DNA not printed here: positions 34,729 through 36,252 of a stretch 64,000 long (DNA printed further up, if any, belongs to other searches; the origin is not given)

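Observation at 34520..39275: Cobalamin riboswitch controlling two lipoproteins instead of a recognisable B12 transporter or enzyme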

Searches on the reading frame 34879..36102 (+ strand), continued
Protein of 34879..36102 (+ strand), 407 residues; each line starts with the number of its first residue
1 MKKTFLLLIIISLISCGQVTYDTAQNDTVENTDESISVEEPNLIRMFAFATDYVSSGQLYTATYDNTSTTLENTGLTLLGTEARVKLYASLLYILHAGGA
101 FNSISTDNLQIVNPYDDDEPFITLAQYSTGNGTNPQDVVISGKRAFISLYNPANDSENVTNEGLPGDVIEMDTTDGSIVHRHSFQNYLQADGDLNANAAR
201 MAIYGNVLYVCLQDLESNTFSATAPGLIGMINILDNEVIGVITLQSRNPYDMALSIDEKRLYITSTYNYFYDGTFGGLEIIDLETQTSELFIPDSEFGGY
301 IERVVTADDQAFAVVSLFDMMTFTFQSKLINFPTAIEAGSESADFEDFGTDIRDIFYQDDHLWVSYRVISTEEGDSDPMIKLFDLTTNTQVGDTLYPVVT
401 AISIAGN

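Call 45: search_protein_families(library=pfam, proteins=[L007:8458-9990:+, L007:11302-12462:+, L007:12550-13077:+, L007:13091-16084:+, L007:16088-17455:+, L007:17459-17992:+, L005:2525-5662:+, L005:8897-10081:+, L003:8518-9564:+, L005:11265-12119:-], max_evalue=0.01)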
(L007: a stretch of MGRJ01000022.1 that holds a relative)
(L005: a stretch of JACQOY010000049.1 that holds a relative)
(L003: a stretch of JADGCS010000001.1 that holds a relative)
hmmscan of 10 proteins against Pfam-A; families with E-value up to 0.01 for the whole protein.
L007:8458-9990:+ (510 aa): 0 families

L007:11302-12462:+ (386 aa): 5 families
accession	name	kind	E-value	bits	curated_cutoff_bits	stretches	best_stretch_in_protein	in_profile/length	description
PF07690.21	MFS_1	-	1.6e-70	238.2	33.4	2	9-349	1-347/347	Major Facilitator Superfamily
PF12832.13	MFS_1_like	-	5.6e-15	55.7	25.2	1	19-366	14-372/373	MFS_1 like family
PF13347.12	MFS_2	-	3e-13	49.6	27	2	2-118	222-341/427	MFS/sugar transport protein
PF00083.30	Sugar_tr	-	3.4e-10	39.8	22.3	2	37-176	44-191/452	Sugar (and other) transporter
PF06779.20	MFS_4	-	3.6e-05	23.7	26.3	1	16-165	202-355/364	Uncharacterised MFS-type transporter YbfB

L007:12550-13077:+ (175 aa): 3 families
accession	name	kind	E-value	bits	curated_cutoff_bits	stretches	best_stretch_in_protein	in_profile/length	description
PF14522.11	Cytochrome_C7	-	5e-12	45.9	24.8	2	120-175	2-67/67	Cytochrome c7 and related cytochrome c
PF14537.11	Cytochrom_c3_2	-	8.2e-07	29.8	25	2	126-165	2-37/79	Cytochrome c3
PF02085.21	Cytochrom_CIII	-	9e-07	29.6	22.9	1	38-92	15-61/101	Class III cytochrome C family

L007:13091-16084:+ (997 aa): 9 families
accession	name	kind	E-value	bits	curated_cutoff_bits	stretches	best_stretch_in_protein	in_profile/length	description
PF12838.12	Fer4_7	-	3.7e-15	56.5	27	2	775-844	2-50/52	4Fe-4S dicluster domain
PF04879.21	Molybdop_Fe4S4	-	7.8e-15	55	22.7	1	79-126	3-50/55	Molybdopterin oxidoreductase Fe4S4 domain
PF13247.11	Fer4_11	-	3.4e-09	37.2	26.2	1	823-880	3-62/100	4Fe-4S dicluster domain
PF00384.28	Molybdopterin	-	4.8e-08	32.9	24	1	150-497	16-341/353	Molybdopterin oxidoreductase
PF13237.11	Fer4_10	-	1.5e-06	28.4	25.5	1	823-873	2-53/53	4Fe-4S dicluster domain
PF12837.12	Fer4_6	-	0.0014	19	25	0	769-785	3-19/24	4Fe-4S binding domain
PF12797.12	Fer4_2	-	0.0025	18.1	24.5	1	766-786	1-21/22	4Fe-4S binding domain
PF13187.11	Fer4_9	-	0.0027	18.1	27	0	775-844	2-49/52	4Fe-4S dicluster domain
PF13183.11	Fer4_8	-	0.0096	16.9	27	1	773-844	3-66/68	4Fe-4S dicluster domain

L007:16088-17455:+ (455 aa): 1 family
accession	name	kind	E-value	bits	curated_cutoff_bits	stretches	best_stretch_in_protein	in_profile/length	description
PF03916.19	NrfD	-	4.2e-22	79.6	25.8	1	69-395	4-309/313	Polysulphide reductase, NrfD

L007:17459-17992:+ (177 aa): 1 family
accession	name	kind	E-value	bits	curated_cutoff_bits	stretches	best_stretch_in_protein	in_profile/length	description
PF11821.13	ActD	-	8.5e-62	208.2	25.7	1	11-174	1-169/170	Alternative complex III, ActD subunit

L005:2525-5662:+ (1045 aa): 3 families
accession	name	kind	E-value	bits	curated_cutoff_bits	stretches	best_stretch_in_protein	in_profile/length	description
PF02347.22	GDC-P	-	2.5e-187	623.5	26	2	86-514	1-429/429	Glycine cleavage system P-protein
PF21478.3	GcvP2_C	-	6.7e-57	191.1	27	1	856-989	1-122/122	Glycine dehydrogenase, C-terminal domain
PF01212.27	Beta_elim_lyase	-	0.00085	19.2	27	1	625-760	34-171/288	Beta-eliminating lyase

L005:8897-10081:+ (394 aa): 0 families

L003:8518-9564:+ (348 aa): 2 families
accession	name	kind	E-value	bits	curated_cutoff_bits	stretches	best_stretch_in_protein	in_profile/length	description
PF03372.29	Exo_endo_phos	-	3.1e-30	105.9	24.5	1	74-340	1-225/225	Endonuclease/Exonuclease/phosphatase family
PF14529.12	Exo_endo_phos_2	-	1.4e-06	28.6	27.4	1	197-343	2-116/117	Endonuclease-reverse transcriptase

L005:11265-12119:- (284 aa): 2 families
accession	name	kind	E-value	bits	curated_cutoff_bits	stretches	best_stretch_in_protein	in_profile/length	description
PF01040.23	UbiA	-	2.3e-59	201.2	34.2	1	18-263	3-244/250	UbiA prenyltransferase family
PF07291.16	MauE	-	0.0027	18.5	27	1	39-126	10-90/128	Methylamine utilisation protein MauE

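Call 46: find_homologous_proteins(query=L002:4536-5717:+)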
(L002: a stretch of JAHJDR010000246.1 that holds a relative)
Query L002:4536-5717:+ (393 aa): 378 proteins with E <= 0.001 among 7626 candidates; the best 120 are listed.
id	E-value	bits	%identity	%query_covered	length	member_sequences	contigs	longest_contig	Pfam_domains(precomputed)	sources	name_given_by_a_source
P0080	5.1e-251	850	100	98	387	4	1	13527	-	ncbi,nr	ncbi:hypothetical protein KKF63_07425 [bacterium]|nr:hypothetical protein [bacterium]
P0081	9.1e-158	543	62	97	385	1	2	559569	-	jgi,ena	jgi:hypothetical protein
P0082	6.5e-89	317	56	52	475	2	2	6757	-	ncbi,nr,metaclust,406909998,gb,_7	ncbi:MAG: Cell surface protein [uncultured bacterium]|nr:MAG: Cell surface protein [uncultured bacte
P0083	3.8e-80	288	44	87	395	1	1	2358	PF02368.25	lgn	-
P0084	2.2e-77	279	43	92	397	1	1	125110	PF02368.25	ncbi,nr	ncbi:MAG: Ig-like domain-containing protein [Deltaproteobacteria bacterium]|nr:Ig-like domain-contai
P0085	5.7e-77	277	41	98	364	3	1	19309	PF02368.25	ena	-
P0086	9.7e-76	273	41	98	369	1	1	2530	PF02368.25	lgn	-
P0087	2.1e-58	216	34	98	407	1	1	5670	PF02368.25,PF26918.1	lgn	-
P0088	8.1e-57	211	51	49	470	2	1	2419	PF22359.3,PF02368.25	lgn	-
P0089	7.3e-56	208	41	75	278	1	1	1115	PF22359.3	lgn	-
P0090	1.6e-55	207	33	98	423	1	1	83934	-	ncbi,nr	ncbi:MAG: hypothetical protein H7A33_06965 [Deltaproteobacteria bacterium]|nr:hypothetical protein [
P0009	3.0e-53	199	41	75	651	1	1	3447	-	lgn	-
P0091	3.5e-53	199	44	51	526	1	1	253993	PF26182.1,PF02368.25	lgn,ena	-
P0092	2.7e-43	166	45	52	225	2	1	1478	-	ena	-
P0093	6.9e-38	149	42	52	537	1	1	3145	PF02368.25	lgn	-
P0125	3.9e-26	110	41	44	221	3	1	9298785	-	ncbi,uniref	ncbi:cell surface protein [Melittangium boletus]|uniref:cell surface protein n=1 Tax=Melittangium bo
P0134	1.2e-25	108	39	43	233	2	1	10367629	-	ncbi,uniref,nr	ncbi:cell surface protein [Myxococcus landrumensis]|uniref:Cell surface protein n=1 Tax=Myxococcus l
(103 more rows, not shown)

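Call 47: search_protein_families(library=ncbifam, proteins=[P0125, P0134, P0080, P0009, P0091], max_evalue=0.01)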
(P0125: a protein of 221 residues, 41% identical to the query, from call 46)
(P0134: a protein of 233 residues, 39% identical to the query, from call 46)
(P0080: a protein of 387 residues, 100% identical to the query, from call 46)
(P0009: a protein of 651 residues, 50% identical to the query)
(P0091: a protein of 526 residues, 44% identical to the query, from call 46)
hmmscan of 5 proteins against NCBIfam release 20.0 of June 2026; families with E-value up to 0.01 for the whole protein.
P0125 (221 aa): 1 family
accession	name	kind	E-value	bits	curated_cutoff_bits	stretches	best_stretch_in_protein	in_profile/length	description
NF033170.0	lipo_LIC13355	subfamily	1.2e-05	24.7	120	1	69-179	79-214/273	LIC_13355 family lipoprotein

P0134 (233 aa): 1 family
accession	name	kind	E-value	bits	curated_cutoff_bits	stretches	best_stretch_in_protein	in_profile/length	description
NF033170.0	lipo_LIC13355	subfamily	2.6e-11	43.2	120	1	74-191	79-215/273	LIC_13355 family lipoprotein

P0080 (387 aa): 1 family
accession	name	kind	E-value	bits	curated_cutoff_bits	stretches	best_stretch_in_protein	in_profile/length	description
NF033170.0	lipo_LIC13355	subfamily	0.0022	17.3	120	0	234-283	83-135/273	LIC_13355 family lipoprotein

P0009 (651 aa): 1 family
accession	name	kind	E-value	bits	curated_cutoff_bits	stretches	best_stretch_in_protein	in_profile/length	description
NF033170.0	lipo_LIC13355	subfamily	0.00032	20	120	1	500-609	88-220/273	LIC_13355 family lipoprotein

P0091 (526 aa): 0 families

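Call 48: find_encoding_contigs(protein=P0125, flank=10000, max_places=2)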
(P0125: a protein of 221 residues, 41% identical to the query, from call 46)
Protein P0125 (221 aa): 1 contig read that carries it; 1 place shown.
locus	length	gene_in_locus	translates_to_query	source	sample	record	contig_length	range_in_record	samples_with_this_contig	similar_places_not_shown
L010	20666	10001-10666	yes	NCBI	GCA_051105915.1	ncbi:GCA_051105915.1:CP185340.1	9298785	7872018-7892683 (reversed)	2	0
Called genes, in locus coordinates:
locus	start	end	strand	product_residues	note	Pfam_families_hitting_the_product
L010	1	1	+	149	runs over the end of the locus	-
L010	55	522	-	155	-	PF07804:HipA_C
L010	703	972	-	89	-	PF13744:HTH_37 (weak), PF13560:HTH_31, PF01381:HTH_3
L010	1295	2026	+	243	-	-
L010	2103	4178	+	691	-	-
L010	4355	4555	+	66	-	-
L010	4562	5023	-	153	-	-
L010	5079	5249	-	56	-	-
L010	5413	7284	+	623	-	PF02310:B12-binding (weak), PF04055:Radical_SAM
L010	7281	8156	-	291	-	PF14415:DUF4424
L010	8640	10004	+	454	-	-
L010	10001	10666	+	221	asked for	-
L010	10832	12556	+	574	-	PF16697:Yop-YscD_cpl, PF00498:FHA, PF01590:GAF, PF00211:Guanylate_cyc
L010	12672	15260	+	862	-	PF00069:Pkinase, PF07714:PK_Tyr_Ser-Thr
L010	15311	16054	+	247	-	PF00005:ABC_tran, PF13304:AAA_21 (faint)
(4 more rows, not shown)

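Call 49: find_encoding_contigs(protein=P0009, flank=5000, max_places=2)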
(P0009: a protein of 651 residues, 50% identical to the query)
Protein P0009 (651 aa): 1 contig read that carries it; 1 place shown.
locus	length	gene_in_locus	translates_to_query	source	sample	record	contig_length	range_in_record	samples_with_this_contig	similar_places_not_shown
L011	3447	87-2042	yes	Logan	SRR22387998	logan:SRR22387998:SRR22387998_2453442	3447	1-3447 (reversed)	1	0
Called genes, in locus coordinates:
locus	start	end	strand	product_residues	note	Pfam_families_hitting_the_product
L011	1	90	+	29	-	?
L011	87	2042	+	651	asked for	-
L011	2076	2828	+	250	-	-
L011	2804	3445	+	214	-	?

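Call 61: search_solved_structures(query=A1, max_evalue=10, show_alignments=0)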
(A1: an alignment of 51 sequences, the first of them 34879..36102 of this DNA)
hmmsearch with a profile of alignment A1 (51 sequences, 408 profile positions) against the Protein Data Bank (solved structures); distinct sequences matched with E-value up to 10: 5.
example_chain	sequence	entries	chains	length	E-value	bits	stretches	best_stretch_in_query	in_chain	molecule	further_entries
1l0q_A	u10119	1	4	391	5.1e-15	58.2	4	217-273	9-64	Surface layer protein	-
3vgz_A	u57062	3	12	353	0.0019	20.1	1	215-261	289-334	Uncharacterized protein YncE | PQQ-dependent catabolism-associated beta-propeller protein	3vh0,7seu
5ggj_A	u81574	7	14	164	0.08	14.7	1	135-219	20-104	Protein O-linked-mannose beta-1,2-N-acetylglucosaminyltransferase 1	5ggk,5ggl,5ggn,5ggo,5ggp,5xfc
3bws_A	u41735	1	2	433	0.31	12.8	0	220-262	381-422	protein Lp49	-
5ggf_A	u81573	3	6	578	0.82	11.4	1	136-219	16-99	Protein O-linked-mannose beta-1,2-N-acetylglucosaminyltransferase 1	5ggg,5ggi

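Call 62: find_encoding_contigs(protein=P0054, flank=10000, max_places=1)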
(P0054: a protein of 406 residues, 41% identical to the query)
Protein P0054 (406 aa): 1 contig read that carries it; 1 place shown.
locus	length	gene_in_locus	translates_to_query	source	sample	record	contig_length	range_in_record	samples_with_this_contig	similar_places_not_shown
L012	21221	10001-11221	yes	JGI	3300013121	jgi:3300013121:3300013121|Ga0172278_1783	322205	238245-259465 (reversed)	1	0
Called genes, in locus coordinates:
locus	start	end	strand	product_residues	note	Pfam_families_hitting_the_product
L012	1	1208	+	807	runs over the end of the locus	PF21305:type_II_gspD_N0, PF03958:Secretin_N, PF00263:Secretin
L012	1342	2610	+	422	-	PF00206:Lyase_1, PF10397:ADSL_C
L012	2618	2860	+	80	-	PF02700:PurS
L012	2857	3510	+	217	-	PF13507:GATase_5, PF01965:DJ-1_PfpI (weak), PF07685:GATase_3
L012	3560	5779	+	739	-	PF18072:FGAR-AT_linker, PF00586:AIRS, PF02769:AIRS_C, PF00586:AIRS, PF02769:AIRS_C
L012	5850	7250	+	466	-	PF13230:GATase_4 (weak), PF13522:GATase_6, PF13537:GATase_7, PF00156:Pribosyltran (weak)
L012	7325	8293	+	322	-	PF10432:bact-PGI_C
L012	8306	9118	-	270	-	PF00175:NAD_binding_1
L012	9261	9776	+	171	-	PF02620:YceD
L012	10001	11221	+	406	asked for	-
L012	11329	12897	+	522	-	PF02368:Big_2 (faint)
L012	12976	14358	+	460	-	-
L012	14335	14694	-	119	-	PF06180:CbiK (weak), PF01903:CbiX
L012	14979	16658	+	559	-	PF17092:PCB_OB (faint), PF00575:S1, PF21710:Spt6_S1 (faint), PF00575:S1, PF23459:S1_RRP5 (weak), PF00575:S1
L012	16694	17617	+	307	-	PF00574:CLP_protease (weak), PF25145:NfeD1b_N (weak), PF01343:Peptidase_S49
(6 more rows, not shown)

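Call 63: find_encoding_contigs(protein=P0044, flank=10000, max_places=1)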
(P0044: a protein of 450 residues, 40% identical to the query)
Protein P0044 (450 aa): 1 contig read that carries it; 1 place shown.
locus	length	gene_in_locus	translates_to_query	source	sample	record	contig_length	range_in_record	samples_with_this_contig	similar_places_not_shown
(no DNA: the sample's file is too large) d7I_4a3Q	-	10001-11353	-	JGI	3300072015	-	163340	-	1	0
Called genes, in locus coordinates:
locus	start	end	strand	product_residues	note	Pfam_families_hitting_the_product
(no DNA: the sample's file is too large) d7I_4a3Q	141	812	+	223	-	-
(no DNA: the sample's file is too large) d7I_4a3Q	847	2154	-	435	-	PF00155:Aminotran_1_2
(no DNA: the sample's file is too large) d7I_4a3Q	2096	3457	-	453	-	PF02470:MlaD, PF28544:Helical_needle (weak), PF27164:Aq_493_lipo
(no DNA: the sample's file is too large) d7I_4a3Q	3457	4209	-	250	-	PF00005:ABC_tran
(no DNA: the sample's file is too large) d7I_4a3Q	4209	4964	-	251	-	PF02405:MlaE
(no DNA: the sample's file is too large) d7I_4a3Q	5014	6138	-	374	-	PF01168:Ala_racemase_N, PF00842:Ala_racemase_C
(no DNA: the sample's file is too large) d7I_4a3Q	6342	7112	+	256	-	PF13483:Lactamase_B_3 (weak), PF12706:Lactamase_B_2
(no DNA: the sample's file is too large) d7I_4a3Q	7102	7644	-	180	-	PF00578:AhpC-TSA, PF08534:Redoxin, PF00085:Thioredoxin (weak), PF13905:Thioredoxin_8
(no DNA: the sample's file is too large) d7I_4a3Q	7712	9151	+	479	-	PF02321:OEP (faint)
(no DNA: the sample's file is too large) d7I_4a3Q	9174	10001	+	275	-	PF03372:Exo_endo_phos, PF14529:Exo_endo_phos_2 (faint)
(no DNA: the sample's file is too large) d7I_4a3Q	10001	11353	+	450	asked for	-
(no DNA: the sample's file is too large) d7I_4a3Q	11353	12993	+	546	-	PF02368:Big_2 (faint)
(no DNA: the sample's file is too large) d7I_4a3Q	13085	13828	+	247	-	-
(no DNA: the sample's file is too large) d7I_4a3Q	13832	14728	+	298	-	-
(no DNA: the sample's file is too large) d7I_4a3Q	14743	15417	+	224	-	PF00702:Hydrolase, PF13419:HAD_2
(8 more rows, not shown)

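Call 64: find_encoding_contigs(protein=P0069, flank=10000, max_places=1)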
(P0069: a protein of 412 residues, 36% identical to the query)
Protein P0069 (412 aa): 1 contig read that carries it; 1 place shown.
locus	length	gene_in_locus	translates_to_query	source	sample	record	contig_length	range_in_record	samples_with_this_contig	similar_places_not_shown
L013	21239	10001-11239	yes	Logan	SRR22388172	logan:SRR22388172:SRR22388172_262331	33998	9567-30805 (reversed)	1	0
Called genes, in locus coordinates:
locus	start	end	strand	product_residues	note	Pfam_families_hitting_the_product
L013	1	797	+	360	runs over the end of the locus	PF01571:GCV_T, PF08669:GCV_T_C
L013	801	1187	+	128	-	PF01597:GCV_H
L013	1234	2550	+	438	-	PF02347:GDC-P, PF00266:Aminotran_5 (weak)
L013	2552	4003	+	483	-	PF02347:GDC-P, PF00266:Aminotran_5, PF21478:GcvP2_C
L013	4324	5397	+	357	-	-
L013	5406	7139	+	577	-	-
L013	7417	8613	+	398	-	-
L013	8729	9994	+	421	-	-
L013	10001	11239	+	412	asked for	-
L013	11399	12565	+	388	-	PF06779:MFS_4 (weak), PF07690:MFS_1, PF12832:MFS_1_like, PF13347:MFS_2, PF00083:Sugar_tr, PF05977:MFS_3, PF07690:MFS_1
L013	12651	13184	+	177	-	PF02085:Cytochrom_CIII (faint), PF14537:Cytochrom_c3_2 (faint), PF14522:Cytochrome_C7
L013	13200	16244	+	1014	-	PF04879:Molybdop_Fe4S4, PF12838:Fer4_7 (weak), PF13247:Fer4_11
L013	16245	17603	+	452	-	PF03916:NrfD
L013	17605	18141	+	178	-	PF11821:ActD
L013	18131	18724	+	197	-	PF00034:Cytochrom_C (weak), PF13442:Cytochrome_CBB3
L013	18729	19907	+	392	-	-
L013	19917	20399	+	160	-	PF13442:Cytochrome_CBB3, PF00034:Cytochrom_C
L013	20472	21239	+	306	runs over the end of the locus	PF02628:COX15-CtaA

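Call 74: predict_structure(alignment_id=A4)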
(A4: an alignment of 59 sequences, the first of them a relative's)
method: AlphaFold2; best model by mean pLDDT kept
length: 387 residues; sequences in the alignment: 59
mean_pLDDT: 83.1   pTM: 0.59
mean pLDDT of the five models: 83.1, 82.6, 81.2, 81.1, 79.8
residues with pLDDT >= 90: 214; 70-90: 84; 50-70: 53; < 50: 36
segments of 3 or more residues with pLDDT < 50: 22-27, 152-154, 157-173
pLDDT, mean of each block of 10 residues (from residue 1): 56 57 46 68 93 93 92 86 90 97 93 97 97 96 62 49 45 50 71 93 95 91 85 84 93 98 98 86 97 92 77 93 96 97 97 92 56 90 97
secondary structure, 60 per line:
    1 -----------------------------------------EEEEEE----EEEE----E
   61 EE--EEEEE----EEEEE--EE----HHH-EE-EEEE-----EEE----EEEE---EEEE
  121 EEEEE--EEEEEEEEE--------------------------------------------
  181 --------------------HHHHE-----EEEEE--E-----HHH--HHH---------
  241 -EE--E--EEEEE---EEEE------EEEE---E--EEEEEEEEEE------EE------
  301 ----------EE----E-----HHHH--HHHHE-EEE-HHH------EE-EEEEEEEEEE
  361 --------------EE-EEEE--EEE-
elements in order: E42-47 E52-55 E60-62 E65-69 E74-78 E94-97 E103-105 E110-113 E117-125 E128-136 H201-204 E211-215 E249-253 E257-260 E267-270 E277-286 H323-326 H329-332 E335-337 E351-360 E378-381 E384-386
